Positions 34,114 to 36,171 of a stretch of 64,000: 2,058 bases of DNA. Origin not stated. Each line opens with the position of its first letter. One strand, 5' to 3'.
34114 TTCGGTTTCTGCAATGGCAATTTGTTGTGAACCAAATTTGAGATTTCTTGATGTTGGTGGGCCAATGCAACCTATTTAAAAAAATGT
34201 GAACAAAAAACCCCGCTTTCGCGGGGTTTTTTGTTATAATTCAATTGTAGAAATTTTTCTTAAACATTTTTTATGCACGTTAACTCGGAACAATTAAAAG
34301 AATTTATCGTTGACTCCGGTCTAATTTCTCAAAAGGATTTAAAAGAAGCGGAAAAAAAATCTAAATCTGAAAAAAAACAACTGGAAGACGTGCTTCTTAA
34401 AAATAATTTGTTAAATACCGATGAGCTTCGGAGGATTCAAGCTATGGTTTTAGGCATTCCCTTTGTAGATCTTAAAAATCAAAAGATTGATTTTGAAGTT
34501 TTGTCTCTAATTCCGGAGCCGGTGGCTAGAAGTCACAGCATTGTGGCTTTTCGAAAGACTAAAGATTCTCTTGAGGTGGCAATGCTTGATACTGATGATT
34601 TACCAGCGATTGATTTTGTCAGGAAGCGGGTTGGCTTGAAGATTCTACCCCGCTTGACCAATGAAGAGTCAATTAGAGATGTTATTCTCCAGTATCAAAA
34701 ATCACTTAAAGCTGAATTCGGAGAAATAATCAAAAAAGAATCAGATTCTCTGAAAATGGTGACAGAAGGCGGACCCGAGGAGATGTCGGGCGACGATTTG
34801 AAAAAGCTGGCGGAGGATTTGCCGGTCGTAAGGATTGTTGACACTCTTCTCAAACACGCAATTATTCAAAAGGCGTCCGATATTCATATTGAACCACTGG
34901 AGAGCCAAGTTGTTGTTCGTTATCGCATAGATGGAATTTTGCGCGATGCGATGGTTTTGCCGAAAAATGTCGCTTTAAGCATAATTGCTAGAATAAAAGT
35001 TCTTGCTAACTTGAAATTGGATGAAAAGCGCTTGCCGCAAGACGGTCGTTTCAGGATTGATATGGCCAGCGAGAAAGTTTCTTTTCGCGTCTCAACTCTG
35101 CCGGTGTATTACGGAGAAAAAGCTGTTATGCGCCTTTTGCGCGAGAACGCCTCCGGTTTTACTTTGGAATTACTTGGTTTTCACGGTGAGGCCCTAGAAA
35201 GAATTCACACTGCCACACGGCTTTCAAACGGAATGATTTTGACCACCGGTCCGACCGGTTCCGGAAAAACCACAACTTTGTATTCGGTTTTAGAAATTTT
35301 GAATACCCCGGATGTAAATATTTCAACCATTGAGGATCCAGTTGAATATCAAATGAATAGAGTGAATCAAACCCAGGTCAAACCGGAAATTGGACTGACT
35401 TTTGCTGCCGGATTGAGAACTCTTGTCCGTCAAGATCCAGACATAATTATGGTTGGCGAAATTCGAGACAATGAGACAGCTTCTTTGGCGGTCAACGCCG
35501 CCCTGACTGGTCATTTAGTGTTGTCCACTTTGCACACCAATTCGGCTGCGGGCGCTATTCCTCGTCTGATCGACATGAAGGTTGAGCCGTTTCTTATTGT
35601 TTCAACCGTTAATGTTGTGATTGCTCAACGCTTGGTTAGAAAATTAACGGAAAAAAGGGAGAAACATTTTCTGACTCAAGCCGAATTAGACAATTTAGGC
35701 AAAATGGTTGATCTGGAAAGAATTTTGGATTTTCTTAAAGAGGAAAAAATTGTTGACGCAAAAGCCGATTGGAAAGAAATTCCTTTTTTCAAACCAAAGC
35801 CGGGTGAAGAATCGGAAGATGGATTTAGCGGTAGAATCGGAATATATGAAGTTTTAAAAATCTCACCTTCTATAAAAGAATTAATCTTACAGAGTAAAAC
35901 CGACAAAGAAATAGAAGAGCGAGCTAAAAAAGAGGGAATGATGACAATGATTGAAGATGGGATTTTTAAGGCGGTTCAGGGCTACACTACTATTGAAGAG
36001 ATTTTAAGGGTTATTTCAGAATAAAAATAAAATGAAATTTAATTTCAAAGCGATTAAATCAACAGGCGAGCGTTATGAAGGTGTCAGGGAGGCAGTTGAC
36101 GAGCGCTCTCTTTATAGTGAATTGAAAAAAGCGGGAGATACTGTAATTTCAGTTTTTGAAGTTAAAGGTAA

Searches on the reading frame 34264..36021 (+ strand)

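Call 67: search_protein_families(library=pfam, proteins=[window:34264-36021:+], max_evalue=0.00001)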
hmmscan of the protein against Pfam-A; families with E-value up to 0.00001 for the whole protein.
window:34264-36021:+ (586 aa): 2 families
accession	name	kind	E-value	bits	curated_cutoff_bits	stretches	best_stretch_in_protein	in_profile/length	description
PF00437.27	T2SSE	-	2.4e-124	415.2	24.9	1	183-582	3-370/370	Type II/IV secretion system protein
PF05157.20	MshEN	-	5.3e-14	52.4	23.1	1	63-148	1-87/90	MshEN domain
